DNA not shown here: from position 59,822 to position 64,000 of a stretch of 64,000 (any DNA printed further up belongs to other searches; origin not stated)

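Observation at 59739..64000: Giant, hyper-glycosylation-prone surface protein (LamG plus LVIVD beta-propeller) coupled to a wHTH regulator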

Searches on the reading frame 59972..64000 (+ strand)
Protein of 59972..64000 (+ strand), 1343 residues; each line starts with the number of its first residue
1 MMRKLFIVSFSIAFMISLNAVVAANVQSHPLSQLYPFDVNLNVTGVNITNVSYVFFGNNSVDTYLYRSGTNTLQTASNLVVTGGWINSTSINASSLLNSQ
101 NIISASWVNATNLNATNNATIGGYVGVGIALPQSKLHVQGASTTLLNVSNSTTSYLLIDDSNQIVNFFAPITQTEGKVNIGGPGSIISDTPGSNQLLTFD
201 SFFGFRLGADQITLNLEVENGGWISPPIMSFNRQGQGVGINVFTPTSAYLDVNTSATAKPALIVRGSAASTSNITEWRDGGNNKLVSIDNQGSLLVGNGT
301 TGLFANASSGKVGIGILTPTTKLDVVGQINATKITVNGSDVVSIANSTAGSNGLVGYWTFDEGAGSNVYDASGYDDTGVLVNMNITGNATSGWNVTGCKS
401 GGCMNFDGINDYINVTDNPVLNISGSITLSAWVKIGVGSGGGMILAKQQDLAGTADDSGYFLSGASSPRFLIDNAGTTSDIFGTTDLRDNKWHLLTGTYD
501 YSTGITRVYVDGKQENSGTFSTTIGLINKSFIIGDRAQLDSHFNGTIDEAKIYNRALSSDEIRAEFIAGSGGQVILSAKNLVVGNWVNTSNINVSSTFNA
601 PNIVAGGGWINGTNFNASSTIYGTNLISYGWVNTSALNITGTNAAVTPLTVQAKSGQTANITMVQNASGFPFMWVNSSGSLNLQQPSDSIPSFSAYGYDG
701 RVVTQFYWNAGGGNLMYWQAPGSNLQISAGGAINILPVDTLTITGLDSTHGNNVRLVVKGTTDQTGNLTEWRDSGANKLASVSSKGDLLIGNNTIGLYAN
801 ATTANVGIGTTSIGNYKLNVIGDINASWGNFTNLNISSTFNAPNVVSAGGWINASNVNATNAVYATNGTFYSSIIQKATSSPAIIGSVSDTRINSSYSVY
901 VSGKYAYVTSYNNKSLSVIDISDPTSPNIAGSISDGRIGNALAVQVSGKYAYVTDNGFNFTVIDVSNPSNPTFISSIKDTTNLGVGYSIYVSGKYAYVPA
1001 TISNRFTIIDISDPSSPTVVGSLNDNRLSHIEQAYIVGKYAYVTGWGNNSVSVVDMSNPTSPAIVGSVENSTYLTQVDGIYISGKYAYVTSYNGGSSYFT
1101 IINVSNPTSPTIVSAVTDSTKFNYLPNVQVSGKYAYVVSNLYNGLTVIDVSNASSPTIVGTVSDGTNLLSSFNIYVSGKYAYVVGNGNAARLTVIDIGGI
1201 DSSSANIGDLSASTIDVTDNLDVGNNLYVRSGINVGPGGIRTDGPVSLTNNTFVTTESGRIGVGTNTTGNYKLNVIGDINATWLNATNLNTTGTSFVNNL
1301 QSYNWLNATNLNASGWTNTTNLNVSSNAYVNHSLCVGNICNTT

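Call 4: search_protein_families(library=pfam, proteins=[window:59972-64000:+], max_evalue=0.01)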
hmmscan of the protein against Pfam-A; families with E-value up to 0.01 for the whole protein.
window:59972-64000:+ (1343 aa): 3 families
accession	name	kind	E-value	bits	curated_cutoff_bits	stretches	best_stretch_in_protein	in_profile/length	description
PF08309.17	LVIVD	-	1.8e-54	181.2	20.2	6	939-977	2-40/42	LVIVD repeat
PF13385.13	Laminin_G_3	-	9e-28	97.8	27.6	1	407-562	1-150/151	Concanavalin A-like lectin/glucanases superfamily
PF05694.17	SBP56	-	0.0017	17.6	34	0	899-1010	311-407/453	56kDa selenium binding protein (SBP56)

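Call 5: search_protein_families(library=ncbifam, proteins=[window:59972-64000:+], max_evalue=0.01)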
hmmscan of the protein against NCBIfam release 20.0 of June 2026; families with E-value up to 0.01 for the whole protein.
window:59972-64000:+ (1343 aa): 3 families
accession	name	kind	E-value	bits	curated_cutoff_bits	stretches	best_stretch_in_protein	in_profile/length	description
TIGR04312.1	choice_anch_B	subfamily_domain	4.2e-16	59.2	100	3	999-1119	48-175/364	choice-of-anchor B family protein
NF052521.1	TafC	equivalog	1e-14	54.5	410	1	353-572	147-369/373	TafC family fimbrial protein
TIGR02276.1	beta_rpt_yvtn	repeat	0.0048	16.8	27.85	1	1038-1058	3-23/42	beta-propeller repeat protein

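Call 9: find_homologous_proteins(query=window:59972-64000:+)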
Query window:59972-64000:+ (1343 aa): 51 proteins with E <= 0.001 among 8000 candidates.
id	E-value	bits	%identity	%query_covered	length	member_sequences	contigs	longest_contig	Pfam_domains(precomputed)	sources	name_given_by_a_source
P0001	4.8e-116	407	38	31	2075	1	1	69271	PF10282.16,PF05694.18,PF08309.18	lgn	-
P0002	1.5e-109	386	36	16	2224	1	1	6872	PF07953.21,PF00354.25,PF13385.14,PF02973.23,PF02210.32,PF00054.31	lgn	-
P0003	6.2e-82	294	31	21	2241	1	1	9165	PF13385.14,PF02973.23,PF02210.32,PF00054.31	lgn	-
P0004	9.0e-77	277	29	22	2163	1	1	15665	PF07953.21,PF00354.25,PF13385.14,PF02973.23,PF10102.15,PF02210.32,PF00054.31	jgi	-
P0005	8.1e-67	244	30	16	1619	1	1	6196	PF22925.4,PF07953.21,PF00354.25,PF13385.14,PF02973.23,PF02210.32,PF00054.31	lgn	-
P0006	6.2e-66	241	35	31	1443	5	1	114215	PF10282.16,PF05694.18,PF23388.2,PF02239.23,PF08309.18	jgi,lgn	jgi:hypothetical protein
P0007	1.3e-61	227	30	17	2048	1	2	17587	PF07953.21,PF00354.25,PF13385.14,PF02973.23,PF10102.15,PF02210.32,PF00054.31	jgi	jgi:hypothetical protein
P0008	4.0e-61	225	34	16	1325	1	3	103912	PF22925.4,PF07953.21,PF00354.25,PF13385.14,PF02973.23,PF02210.32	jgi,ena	-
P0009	3.0e-53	199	32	16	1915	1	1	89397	PF07953.21,PF00354.25,PF13385.14,PF10102.15,PF02210.32,PF00054.31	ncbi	-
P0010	9.6e-52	194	40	26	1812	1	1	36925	PF08309.18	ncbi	-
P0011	2.4e-49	186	33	17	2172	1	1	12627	PF13418.13,PF17164.11,PF13415.13,PF02494.23,PF17957.8,PF13385.14,PF13750.13,PF09118.18,PF24981.2,PF02973.23,PF13620.13,PF02210.32,PF00054.31,PF06832.19,PF17210.10,PF07250.18,PF19077.7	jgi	jgi:hypothetical protein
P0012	3.5e-45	172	32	12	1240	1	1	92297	PF08309.18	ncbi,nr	ncbi:hypothetical protein IT396_01330, partial [Candidatus Nomurabacteria bacterium]|nr:hypothetical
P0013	1.2e-42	164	34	22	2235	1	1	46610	PF07953.21,PF00354.25,PF13385.14,PF02973.23,PF02210.32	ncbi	-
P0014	4.7e-39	152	33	28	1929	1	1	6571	PF05694.18,PF09826.16,PF08309.18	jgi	-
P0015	5.9e-39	152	40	19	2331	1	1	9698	PF00754.32,PF05694.18,PF13884.12,PF08309.18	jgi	jgi:hypothetical protein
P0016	2.1e-38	150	66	8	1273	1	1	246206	-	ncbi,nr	ncbi:MAG: hypothetical protein HYT70_00270 [Candidatus Aenigmarchaeota archaeon]|nr:hypothetical pro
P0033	8.0e-25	105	34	29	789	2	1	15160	-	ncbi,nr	ncbi:MAG: hypothetical protein HYW22_02550 [Candidatus Aenigmarchaeota archaeon]|nr:hypothetical pro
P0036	3.4e-20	90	56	7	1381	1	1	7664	-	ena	-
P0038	3.6e-19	86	62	6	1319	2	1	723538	PF13412.13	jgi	-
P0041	1.8e-14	71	32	21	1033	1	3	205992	-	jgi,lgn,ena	jgi:hypothetical protein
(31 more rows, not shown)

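Call 20: find_encoding_contigs(protein=P0033, flank=6000, max_places=3)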
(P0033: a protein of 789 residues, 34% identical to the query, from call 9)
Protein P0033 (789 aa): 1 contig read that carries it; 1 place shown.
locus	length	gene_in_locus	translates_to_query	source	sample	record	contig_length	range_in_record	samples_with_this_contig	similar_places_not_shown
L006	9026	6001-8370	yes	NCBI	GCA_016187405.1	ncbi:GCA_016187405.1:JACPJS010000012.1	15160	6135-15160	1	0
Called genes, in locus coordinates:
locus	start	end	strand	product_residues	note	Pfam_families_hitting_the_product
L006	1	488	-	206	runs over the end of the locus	-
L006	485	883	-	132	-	-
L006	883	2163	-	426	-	PF13385:Laminin_G_3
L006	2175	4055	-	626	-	PF13750:Big_3_3 (faint), PF19077:Big_13 (faint), PF17957:Big_7 (weak)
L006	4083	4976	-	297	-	-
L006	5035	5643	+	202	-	-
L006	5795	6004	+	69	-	PF13412:HTH_24 (weak), PF09339:HTH_IclR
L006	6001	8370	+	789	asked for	-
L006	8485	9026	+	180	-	?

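Call 21: find_encoding_contigs(protein=P0016, flank=6000, max_places=3)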
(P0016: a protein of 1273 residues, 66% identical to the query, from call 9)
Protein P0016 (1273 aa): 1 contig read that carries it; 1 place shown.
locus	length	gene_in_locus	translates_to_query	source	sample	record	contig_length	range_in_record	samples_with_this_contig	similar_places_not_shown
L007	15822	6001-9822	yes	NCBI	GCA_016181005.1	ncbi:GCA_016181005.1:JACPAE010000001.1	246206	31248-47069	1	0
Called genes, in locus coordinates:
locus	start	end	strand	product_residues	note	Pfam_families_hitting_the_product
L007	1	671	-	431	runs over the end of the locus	PF13385:Laminin_G_3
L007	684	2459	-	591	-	PF19077:Big_13 (faint), PF13750:Big_3_3 (faint), PF17957:Big_7 (weak)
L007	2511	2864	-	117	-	-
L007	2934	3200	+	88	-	-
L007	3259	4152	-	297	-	-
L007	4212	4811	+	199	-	-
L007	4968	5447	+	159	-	-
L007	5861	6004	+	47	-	-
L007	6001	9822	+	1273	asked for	-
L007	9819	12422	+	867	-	-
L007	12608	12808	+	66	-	PF18929:DUF5678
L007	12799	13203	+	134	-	PF13650:Asp_protease_2 (weak)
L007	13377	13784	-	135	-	PF10130:PIN_2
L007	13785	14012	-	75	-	PF26688:RHH_12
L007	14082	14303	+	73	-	-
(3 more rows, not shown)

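Call 22: find_encoding_contigs(protein=P0041, flank=8000, max_places=3)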
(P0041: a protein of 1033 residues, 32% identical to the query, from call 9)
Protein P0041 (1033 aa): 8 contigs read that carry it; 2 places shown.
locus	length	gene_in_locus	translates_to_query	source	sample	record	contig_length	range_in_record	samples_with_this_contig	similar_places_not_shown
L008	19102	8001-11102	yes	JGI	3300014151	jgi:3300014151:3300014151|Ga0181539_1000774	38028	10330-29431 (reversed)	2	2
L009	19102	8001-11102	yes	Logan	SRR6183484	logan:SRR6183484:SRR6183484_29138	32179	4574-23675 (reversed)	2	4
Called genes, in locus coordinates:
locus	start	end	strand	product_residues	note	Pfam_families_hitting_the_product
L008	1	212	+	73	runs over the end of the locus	PF01047:MarR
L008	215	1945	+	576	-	PF02384:N6_Mtase, PF07669:Eco57I, PF22837:M_Eco57I_C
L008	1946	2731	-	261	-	-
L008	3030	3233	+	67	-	-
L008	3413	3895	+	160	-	-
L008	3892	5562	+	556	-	-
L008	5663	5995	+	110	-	-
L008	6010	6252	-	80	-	-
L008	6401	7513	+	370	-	PF01555:N6_N4_Mtase, PF01170:UPF0020, PF03602:Cons_hypoth95 (faint), PF01555:N6_N4_Mtase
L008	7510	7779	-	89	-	PF01638:HxlR (weak)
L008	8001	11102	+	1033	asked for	-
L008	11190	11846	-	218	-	PF09509:Hypoth_Ymh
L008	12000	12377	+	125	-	-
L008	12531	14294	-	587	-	PF03235:GmrSD_N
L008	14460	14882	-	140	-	-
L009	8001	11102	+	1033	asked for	-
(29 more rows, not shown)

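Call 23: find_encoding_contigs(protein=P0038, flank=8000, max_places=3)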
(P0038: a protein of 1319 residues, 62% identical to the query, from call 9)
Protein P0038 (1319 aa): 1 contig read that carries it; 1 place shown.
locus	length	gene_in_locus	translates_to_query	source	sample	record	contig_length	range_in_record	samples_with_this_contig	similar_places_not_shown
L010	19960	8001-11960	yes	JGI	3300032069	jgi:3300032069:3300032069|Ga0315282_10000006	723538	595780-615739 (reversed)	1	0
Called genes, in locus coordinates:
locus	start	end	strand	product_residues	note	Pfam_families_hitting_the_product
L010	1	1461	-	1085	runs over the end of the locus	PF14890:Intein_splicing, PF14528:LAGLIDADG_3, PF00004:AAA (weak), PF25361:AAA_lid_RFC1, PF21960:RCF1-5-like_lid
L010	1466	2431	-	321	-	PF03215:Rad17 (weak), PF05496:RuvB_N (weak), PF04851:ResIII (faint), PF13177:DNA_pol3_delta2 (weak), PF00004:AAA, PF25361:AAA_lid_RFC1 (weak), PF16193:AAA_assoc_2 (faint), PF08542:Rep_fac_C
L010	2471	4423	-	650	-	PF17957:Big_7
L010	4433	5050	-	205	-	-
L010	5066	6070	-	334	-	-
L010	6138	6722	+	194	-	-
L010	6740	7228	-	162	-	PF05168:HEPN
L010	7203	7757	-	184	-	PF01909:NTP_transf_2, PF18765:Polbeta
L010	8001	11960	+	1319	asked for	PF13412:HTH_24 (faint)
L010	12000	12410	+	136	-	-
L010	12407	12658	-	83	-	-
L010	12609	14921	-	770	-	-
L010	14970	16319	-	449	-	PF13231:PMT_2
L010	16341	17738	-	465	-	PF02310:B12-binding, PF04055:Radical_SAM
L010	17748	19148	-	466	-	PF02310:B12-binding, PF04055:Radical_SAM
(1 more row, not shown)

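Call 82: search_protein_families(library=pfam, proteins=[P0041, P0036, P0038, L006:5795-6001:+], max_evalue=0.05)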
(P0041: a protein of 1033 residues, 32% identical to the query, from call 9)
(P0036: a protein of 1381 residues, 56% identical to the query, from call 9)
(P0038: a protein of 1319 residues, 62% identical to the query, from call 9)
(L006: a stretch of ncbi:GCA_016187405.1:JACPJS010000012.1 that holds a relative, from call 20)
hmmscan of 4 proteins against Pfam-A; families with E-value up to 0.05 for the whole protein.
P0041 (1033 aa): 3 families
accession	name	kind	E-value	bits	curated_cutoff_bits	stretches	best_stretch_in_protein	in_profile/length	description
PF22979.2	HTH_69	-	0.0012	19.1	27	1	13-52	18-58/69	Winged helix-turn-helix domain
PF08279.18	HTH_11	-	0.01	16.1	25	1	8-45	3-40/55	HTH domain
PF09339.16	HTH_IclR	-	0.027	14.7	22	1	10-52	8-50/52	IclR helix-turn-helix domain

P0036 (1381 aa): 6 families
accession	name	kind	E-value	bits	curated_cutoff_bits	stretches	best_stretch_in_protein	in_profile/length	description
PF09339.16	HTH_IclR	-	3.4e-05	24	22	1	5-46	8-49/52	IclR helix-turn-helix domain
PF13412.12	HTH_24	-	0.00011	22.1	21.9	1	3-46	6-48/48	Winged helix-turn-helix DNA-binding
PF12802.13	MarR_2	-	0.0021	18.6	27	1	8-50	13-55/61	MarR family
PF08279.18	HTH_11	-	0.0058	16.9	25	1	3-44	3-44/55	HTH domain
PF22194.2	F-93_WHD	-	0.014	15.9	28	1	18-59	18-58/62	F-93, winged-helix domain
PF13545.12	HTH_Crp_2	-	0.018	15.4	27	0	19-51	26-56/70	Crp-like helix-turn-helix domain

P0038 (1319 aa): 8 families
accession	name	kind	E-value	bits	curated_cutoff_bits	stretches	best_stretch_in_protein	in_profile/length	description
PF09339.16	HTH_IclR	-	1.9e-05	24.8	22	1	25-67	7-49/52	IclR helix-turn-helix domain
PF13412.12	HTH_24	-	3.6e-05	23.7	21.9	1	24-67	6-48/48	Winged helix-turn-helix DNA-binding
PF12802.13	MarR_2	-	0.00019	21.9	27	1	25-71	9-55/61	MarR family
PF22194.2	F-93_WHD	-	0.003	18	28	1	39-83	18-61/62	F-93, winged-helix domain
PF08279.18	HTH_11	-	0.011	16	25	1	24-65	3-44/55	HTH domain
PF13545.12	HTH_Crp_2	-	0.013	15.8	27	1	40-78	26-62/70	Crp-like helix-turn-helix domain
PF01047.28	MarR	-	0.026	14.9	24.6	0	36-67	17-48/59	MarR family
PF04182.18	B-block_TFIIIC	-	0.032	14.7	22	0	35-80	17-54/73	B-block binding subunit of TFIIIC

L006:5795-6001:+ (69 aa): 15 families
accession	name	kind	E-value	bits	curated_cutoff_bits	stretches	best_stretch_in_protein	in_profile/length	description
PF09339.16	HTH_IclR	-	2.2e-08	34.2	22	1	10-51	8-49/52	IclR helix-turn-helix domain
PF13412.12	HTH_24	-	1.3e-05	25.1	21.9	1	4-51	2-48/48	Winged helix-turn-helix DNA-binding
PF08279.18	HTH_11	-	5.7e-05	23.4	25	1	8-49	3-44/55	HTH domain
PF12802.13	MarR_2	-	0.00017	22.1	27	1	13-55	13-55/61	MarR family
PF13384.12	HTH_23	-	0.00042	20.5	24.6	1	13-43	10-40/50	Homeodomain-like domain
PF22665.2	DUF6293_C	-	0.00049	21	27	1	28-68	55-95/101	DUF6293 C-terminal winged helix domain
PF01047.28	MarR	-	0.00089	19.5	24.6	1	17-51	14-48/59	MarR family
PF21248.3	SoFic-like_C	-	0.0014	19.2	27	1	23-60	33-70/76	Protein adenylyltransferase SoFic-like, C-terminal domain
PF13551.12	HTH_29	-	0.0017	18.9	28.1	1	16-58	7-53/64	Winged helix-turn helix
PF02295.23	z-alpha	-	0.0022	18.4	21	1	5-53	4-54/67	Adenosine deaminase z-alpha domain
PF13545.12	HTH_Crp_2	-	0.0039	17.6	27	1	24-62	26-61/70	Crp-like helix-turn-helix domain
PF24034.1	DUF7343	-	0.011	16.1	27.6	1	8-63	6-61/62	Domain of unknown function (DUF7343)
PF13730.12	HTH_36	-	0.018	15.3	25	1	12-50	12-55/55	Helix-turn-helix domain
PF25213.1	HVO_A0261_N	-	0.019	15.2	35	1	24-54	28-58/86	HVO_A0261 N-terminal domain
PF06163.17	DUF977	-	0.022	15.3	22.1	1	4-52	11-58/134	Bacterial protein of unknown function (DUF977)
